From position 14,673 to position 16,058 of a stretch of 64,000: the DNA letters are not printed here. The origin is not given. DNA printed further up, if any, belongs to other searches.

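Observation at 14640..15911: Duplicated promoter + leader + gene module encoding an unrecognised three-repeat protein family (second copy at 27380-29093)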

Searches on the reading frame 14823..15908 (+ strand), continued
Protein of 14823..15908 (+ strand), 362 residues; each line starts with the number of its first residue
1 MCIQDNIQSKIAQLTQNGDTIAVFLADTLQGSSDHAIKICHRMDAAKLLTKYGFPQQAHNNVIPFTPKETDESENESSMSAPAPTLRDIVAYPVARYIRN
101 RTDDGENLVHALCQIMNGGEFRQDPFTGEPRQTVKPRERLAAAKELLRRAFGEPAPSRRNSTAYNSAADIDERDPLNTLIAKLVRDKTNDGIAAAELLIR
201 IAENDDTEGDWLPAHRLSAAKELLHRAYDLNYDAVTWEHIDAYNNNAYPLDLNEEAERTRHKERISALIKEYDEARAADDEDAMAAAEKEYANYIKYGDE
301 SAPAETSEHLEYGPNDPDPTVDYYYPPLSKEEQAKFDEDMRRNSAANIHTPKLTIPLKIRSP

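Call 35: search_protein_families(library=pfam, proteins=[P0155, P0163, P0197, P0201, P0207, P0212, P0230, P0245, P0252, P0260], max_evalue=0.01)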
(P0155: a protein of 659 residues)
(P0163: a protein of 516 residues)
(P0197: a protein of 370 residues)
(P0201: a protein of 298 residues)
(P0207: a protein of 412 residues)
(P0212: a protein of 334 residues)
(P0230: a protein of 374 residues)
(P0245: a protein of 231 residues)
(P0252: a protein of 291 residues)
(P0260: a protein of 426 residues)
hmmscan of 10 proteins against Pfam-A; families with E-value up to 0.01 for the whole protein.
P0155 (659 aa): 0 families

P0163 (516 aa): 0 families

P0197 (370 aa): 0 families

P0201 (298 aa): 0 families

P0207 (412 aa): 0 families

P0212 (334 aa): 0 families

P0230 (374 aa): 0 families

P0245 (231 aa): 0 families

P0252 (291 aa): 0 families

P0260 (426 aa): 0 families

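Call 43: search_solved_structures(query=A3, max_evalue=10, show_alignments=4)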
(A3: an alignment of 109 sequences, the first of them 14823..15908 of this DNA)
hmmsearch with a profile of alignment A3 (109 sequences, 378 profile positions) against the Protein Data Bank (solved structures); distinct sequences matched with E-value up to 10: 5.
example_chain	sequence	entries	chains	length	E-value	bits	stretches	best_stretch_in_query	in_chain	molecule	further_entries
3j1e_A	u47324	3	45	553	0.17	14.3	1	190-274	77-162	Chaperonin beta subunit | Chaperonin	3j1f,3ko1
5tgw_A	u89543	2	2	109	0.49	12.8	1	243-305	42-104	PS1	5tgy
1ny9_A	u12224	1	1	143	0.82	12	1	240-300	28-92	Transcriptional activator tipA-S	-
2mbz_A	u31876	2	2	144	0.84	12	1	240-300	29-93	HTH-type transcriptional activator TipA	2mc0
1yhu_B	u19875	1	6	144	1.6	11.1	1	146-200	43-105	Giant hemoglobins B chain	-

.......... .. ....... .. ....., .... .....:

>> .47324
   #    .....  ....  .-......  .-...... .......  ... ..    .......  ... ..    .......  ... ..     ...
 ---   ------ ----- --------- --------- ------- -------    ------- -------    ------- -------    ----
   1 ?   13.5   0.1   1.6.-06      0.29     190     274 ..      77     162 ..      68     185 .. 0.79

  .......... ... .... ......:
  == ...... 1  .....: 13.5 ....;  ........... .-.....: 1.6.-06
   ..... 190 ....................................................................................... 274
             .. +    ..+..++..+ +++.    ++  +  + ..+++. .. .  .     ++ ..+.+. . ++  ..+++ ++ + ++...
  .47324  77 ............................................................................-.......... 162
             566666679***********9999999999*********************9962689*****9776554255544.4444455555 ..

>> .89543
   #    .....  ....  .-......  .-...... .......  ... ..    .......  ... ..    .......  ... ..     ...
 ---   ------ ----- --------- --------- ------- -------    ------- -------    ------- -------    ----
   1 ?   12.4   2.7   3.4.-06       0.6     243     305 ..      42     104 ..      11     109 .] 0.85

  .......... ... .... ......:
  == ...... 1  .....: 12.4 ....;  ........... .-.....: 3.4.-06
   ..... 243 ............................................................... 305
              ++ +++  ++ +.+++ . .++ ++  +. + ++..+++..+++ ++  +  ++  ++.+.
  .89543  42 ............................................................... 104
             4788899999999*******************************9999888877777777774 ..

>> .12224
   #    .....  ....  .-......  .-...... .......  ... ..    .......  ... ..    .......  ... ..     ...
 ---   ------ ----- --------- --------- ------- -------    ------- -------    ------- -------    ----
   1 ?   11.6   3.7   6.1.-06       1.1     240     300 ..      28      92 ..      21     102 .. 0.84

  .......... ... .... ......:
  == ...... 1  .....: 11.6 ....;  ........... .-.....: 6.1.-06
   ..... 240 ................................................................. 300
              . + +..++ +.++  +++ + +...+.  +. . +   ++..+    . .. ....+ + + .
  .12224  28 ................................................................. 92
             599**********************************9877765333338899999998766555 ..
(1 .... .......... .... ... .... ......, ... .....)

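Call 45: find_related_loci(query=A3, collection=metagenome_contigs, flank=2500)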
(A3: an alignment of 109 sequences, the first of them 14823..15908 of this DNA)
Query A3 (362 aa) in metagenome_contigs; peptide patterns used: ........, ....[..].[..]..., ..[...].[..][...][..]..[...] (x = any residue, [..] = any of these).
290 stretches matched a pattern; 2 encode a relative of the query (tblastn E <= 1e-3); 2 distinct loci.
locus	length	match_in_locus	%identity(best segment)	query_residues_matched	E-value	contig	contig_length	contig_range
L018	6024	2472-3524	51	1-362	1e-105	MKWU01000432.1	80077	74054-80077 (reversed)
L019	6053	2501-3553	51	1-362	1e-105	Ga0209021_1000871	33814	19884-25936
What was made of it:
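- Tried and rejected: It added only two loci (call 45).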

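Call 46: find_encoding_contigs(protein=P0029, flank=5000, max_places=2)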
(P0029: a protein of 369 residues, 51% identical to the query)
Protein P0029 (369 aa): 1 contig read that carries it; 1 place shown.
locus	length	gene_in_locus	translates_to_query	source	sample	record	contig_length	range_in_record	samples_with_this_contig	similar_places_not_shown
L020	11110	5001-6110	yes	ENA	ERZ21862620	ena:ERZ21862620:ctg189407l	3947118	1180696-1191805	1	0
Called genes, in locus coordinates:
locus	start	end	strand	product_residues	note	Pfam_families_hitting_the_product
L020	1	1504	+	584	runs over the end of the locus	PF02129:Peptidase_S15, PF08530:PepX_C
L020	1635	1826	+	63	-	-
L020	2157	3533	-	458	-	PF01555:N6_N4_Mtase, PF01844:HNH, PF14279:HNH_5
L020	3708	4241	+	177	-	-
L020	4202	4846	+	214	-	-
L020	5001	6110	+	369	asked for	-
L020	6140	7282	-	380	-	PF00753:Lactamase_B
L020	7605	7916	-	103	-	PF12802:MarR_2 (weak), PF13412:HTH_24 (weak), PF01978:TrmB (weak), PF13545:HTH_Crp_2 (weak)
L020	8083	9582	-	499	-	PF02789:Peptidase_M17_N, PF00883:Peptidase_M17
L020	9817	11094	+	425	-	PF00202:Aminotran_3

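Call 47: find_encoding_contigs(protein=P0044, flank=5000, max_places=2)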
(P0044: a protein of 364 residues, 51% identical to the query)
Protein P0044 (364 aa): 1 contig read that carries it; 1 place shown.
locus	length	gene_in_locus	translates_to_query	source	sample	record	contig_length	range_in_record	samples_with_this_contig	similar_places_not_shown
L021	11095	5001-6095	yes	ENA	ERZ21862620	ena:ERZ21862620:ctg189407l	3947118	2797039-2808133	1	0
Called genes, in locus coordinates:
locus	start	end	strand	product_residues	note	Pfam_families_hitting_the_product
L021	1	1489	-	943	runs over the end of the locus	PF00082:Peptidase_S8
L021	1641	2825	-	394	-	PF02746:MR_MLE_N (weak), PF13378:MR_MLE_C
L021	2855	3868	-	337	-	PF08240:ADH_N, PF16912:Glu_dehyd_C, PF00107:ADH_zinc_N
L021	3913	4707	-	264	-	PF03328:HpcH_HpaI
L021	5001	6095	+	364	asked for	-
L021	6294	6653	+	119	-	PF01329:Pterin_4a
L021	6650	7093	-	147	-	PF03745:DUF309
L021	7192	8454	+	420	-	PF01134:GIDA (weak), PF01266:DAO (weak), PF01494:FAD_binding_3, PF03486:HI0933_like (weak), PF05834:Lycopene_cycl, PF07992:Pyr_redox_2, PF12831:FAD_oxidored, PF01266:DAO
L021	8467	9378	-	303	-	PF02729:OTCace_N, PF00185:OTCace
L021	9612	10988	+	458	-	PF07690:MFS_1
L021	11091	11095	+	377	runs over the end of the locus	PF13560:HTH_31, PF01381:HTH_3, PF18643:RE_BsaWI (weak)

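Call 48: find_encoding_contigs(protein=P0094, flank=5000, max_places=2)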
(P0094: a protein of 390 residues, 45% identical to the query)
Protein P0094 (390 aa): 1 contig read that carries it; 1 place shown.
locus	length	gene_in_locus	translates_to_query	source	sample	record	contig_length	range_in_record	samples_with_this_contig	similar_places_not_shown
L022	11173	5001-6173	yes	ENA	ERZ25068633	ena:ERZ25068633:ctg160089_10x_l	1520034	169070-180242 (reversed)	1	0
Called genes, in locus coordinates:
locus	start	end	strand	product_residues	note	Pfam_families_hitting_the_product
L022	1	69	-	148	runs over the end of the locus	-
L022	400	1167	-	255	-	PF08861:DUF1828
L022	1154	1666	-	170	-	PF22398:DUF6978 (weak)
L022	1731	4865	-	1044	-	PF02384:N6_Mtase, PF01170:UPF0020 (faint), PF07669:Eco57I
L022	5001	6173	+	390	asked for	-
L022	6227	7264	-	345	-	PF00005:ABC_tran, PF08352:oligo_HPY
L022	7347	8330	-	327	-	PF00005:ABC_tran, PF08352:oligo_HPY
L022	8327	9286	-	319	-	PF00528:BPD_transp_1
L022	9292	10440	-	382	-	PF19300:BPD_transp_1_N (weak), PF00528:BPD_transp_1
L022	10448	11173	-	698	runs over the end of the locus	-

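Call 49: find_encoding_contigs(protein=P0037, flank=5000, max_places=2)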
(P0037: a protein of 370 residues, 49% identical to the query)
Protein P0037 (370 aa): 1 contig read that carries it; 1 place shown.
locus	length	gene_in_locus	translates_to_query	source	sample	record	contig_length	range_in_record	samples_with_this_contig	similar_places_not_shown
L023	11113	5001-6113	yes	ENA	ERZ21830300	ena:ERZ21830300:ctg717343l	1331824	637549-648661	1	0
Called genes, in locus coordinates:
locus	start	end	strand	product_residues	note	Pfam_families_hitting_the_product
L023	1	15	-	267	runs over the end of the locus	PF00561:Abhydrolase_1, PF12697:Abhydrolase_6, PF12146:Hydrolase_4 (weak)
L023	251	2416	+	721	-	PF01966:HD, PF13328:HD_4, PF04607:RelA_SpoT, PF02824:TGS, PF19296:RelA_AH, PF28438:RelA_RIS, PF01842:ACT (weak), PF13291:ACT_4, +1 more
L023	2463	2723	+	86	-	PF01649:Ribosomal_S20p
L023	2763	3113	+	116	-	PF00886:Ribosomal_S16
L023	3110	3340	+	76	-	PF13083:KH_KhpA-B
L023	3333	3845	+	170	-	PF01782:RimM, PF05239:PRC (weak), PF24986:PRC_RimM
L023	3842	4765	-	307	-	PF00701:DHDPS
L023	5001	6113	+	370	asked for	-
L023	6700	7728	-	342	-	PF04313:HSDR_N (faint)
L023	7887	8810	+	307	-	PF09296:NUDIX-like (weak), PF09297:Zn_ribbon_NUD, PF00293:NUDIX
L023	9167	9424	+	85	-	-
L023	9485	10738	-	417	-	PF01979:Amidohydro_1, PF07969:Amidohydro_3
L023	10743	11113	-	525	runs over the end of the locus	PF00501:AMP-binding, PF13193:AMP-binding_C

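Call 50: find_encoding_contigs(protein=P0039, flank=5000, max_places=2)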
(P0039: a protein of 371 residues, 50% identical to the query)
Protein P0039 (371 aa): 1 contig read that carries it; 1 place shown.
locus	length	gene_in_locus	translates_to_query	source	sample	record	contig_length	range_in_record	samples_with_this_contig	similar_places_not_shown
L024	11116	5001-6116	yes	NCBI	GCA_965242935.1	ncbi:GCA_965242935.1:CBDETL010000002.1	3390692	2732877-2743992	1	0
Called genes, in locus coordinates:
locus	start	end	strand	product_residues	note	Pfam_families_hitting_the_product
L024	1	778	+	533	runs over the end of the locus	PF19568:Spore_III_AA, PF00004:AAA (faint), PF03266:NTPase_1 (faint), PF25516:PTPase, PF01424:R3H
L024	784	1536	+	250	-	PF02223:Thymidylate_kin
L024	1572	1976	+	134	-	PF01243:PNPOx_N, PF12900:Pyridox_ox_2 (weak), PF16242:Pyrid_ox_like (faint)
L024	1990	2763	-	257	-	PF19567:CpsB_CapC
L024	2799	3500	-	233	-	PF02585:PIG-L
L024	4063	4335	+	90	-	-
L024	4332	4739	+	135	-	PF00077:RVP (weak)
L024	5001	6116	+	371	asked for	-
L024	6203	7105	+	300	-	PF13302:Acetyltransf_3 (faint), PF00583:Acetyltransf_1, PF13673:Acetyltransf_10 (weak), PF13508:Acetyltransf_7, PF00583:Acetyltransf_1, PF13673:Acetyltransf_10 (weak), PF13508:Acetyltransf_7, PF08445:FR47, +2 more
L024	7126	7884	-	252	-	PF04367:DUF502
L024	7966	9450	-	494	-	-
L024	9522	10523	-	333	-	PF13480:Acetyltransf_6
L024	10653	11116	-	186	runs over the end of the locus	PF01227:GTP_cyclohydroI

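Call 51: find_encoding_contigs(protein=P0097, flank=5000, max_places=2)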
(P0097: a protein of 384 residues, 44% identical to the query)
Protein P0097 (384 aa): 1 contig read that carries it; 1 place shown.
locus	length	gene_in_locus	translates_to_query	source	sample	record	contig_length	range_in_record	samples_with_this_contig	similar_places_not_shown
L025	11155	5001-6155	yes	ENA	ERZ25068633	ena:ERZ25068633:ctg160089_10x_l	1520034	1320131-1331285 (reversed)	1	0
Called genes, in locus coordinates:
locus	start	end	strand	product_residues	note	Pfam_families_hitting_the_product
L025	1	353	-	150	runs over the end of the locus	PF08818:DUF1801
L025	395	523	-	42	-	-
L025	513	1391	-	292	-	-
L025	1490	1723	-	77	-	-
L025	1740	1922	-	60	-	-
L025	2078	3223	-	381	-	PF06441:EHN, PF00561:Abhydrolase_1, PF12697:Abhydrolase_6 (weak)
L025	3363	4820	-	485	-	PF07690:MFS_1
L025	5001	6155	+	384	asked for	-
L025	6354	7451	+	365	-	-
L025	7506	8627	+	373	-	-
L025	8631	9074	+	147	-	-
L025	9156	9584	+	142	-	-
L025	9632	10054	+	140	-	-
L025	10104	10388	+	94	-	PF09723:Zn_ribbon_8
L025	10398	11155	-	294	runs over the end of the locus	PF00230:MIP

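Call 52: find_encoding_contigs(protein=P0050, flank=5000, max_places=2)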
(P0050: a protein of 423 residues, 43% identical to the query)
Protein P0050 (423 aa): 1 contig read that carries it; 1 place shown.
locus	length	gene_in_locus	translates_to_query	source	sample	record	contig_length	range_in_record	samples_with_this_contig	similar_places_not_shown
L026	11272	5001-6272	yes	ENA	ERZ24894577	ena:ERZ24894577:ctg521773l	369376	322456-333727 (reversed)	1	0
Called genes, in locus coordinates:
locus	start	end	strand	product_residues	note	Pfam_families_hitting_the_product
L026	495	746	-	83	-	-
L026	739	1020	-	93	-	-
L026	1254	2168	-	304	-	PF06441:EHN, PF00561:Abhydrolase_1, PF12697:Abhydrolase_6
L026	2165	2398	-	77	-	PF06441:EHN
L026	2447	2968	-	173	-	-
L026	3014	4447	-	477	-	PF07690:MFS_1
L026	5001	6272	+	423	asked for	-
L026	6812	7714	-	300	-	PF03069:FmdA_AmdA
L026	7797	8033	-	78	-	PF15919:HicB_lk_antitox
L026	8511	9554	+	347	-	PF00005:ABC_tran, PF08352:oligo_HPY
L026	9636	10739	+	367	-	PF00005:ABC_tran, PF13304:AAA_21 (faint), PF08352:oligo_HPY (weak)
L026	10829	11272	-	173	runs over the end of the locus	-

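Call 53: find_encoding_contigs(protein=P0023, flank=5000, max_places=2)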
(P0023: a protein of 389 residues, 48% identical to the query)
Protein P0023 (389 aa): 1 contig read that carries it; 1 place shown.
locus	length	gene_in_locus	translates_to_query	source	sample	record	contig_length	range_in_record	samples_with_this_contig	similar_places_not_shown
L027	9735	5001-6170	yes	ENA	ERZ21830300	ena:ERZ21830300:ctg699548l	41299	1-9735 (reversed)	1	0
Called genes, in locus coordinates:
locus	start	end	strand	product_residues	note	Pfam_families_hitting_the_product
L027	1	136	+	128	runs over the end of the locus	PF10137:CAP12-PCTIR_TIR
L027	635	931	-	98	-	-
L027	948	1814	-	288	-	PF13091:PLDc_2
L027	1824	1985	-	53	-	-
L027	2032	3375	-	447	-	-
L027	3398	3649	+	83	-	PF14076:DUF4258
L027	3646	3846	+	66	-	PF10049:DUF2283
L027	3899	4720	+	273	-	PF05685:Uma2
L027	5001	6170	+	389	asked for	-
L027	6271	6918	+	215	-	PF01726:LexA_DNA_bind, PF00717:Peptidase_S24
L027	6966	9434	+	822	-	PF00403:HMA, PF00122:E1-E2_ATPase, PF00702:Hydrolase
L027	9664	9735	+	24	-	?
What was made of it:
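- lexA lies directly downstream of a family gene in L027 (call 53).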

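Call 54: find_encoding_contigs(protein=P0033, flank=5000, max_places=2)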
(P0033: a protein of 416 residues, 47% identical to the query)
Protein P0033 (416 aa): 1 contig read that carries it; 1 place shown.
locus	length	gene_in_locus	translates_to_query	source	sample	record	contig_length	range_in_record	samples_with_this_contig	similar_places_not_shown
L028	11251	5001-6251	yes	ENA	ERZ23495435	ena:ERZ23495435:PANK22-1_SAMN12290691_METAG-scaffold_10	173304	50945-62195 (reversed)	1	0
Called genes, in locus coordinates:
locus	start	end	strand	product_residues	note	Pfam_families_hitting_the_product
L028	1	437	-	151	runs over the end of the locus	PF01575:MaoC_dehydratas (weak), PF13452:FAS1_DH_region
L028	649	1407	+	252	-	PF00106:adh_short, PF08659:KR, PF13561:adh_short_C2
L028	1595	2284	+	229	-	-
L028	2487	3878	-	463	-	PF01555:N6_N4_Mtase, PF01844:HNH, PF14279:HNH_5, PF13395:HNH_4 (faint)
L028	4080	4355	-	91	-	-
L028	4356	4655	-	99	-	-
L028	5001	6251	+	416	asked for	-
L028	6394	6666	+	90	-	-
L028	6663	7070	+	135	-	-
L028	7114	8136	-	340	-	PF00459:Inositol_P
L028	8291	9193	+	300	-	PF08450:SGL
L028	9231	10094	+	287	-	PF05677:DUF818 (weak), PF12146:Hydrolase_4, PF12697:Abhydrolase_6, PF00561:Abhydrolase_1, PF00326:Peptidase_S9 (weak)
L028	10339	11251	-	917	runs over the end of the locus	-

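Call 69: search_dna_similar(query=window:14823-15908:+, collection=phages, mode=protein, max_evalue=1, max_rows=25)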
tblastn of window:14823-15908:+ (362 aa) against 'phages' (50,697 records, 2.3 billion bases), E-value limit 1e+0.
Records with a match: 2; places in all: 2; records where one place covers at least 80% of the query: 0.
Best place of each record, by identity: <60% 2.
By first word of the organism name: Agrobacterium 2.
By host as written in the record: Agrobacterium tumefaciens C58 2.
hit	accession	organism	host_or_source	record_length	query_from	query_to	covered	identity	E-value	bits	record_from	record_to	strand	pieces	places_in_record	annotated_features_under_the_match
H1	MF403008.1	Agrobacterium phage Atu_ph07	Agrobacterium tumefaciens C58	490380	36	112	21%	22.8%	6e-1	38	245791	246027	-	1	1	hypothetical protein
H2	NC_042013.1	Agrobacterium phage Atu_ph07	Agrobacterium tumefaciens C58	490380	36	112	21%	22.8%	6e-1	38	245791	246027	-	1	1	hypothetical protein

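Call 71: find_related_loci(query=A3, collection=viral_contigs, flank=6000)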
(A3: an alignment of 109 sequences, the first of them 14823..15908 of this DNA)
Query A3 (362 aa) in viral_contigs; peptide patterns used: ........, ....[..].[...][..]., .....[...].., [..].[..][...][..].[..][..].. (x = any residue, [..] = any of these).
120 stretches matched a pattern, but none encodes a relative of the query by tblastn (E <= 1e-3).
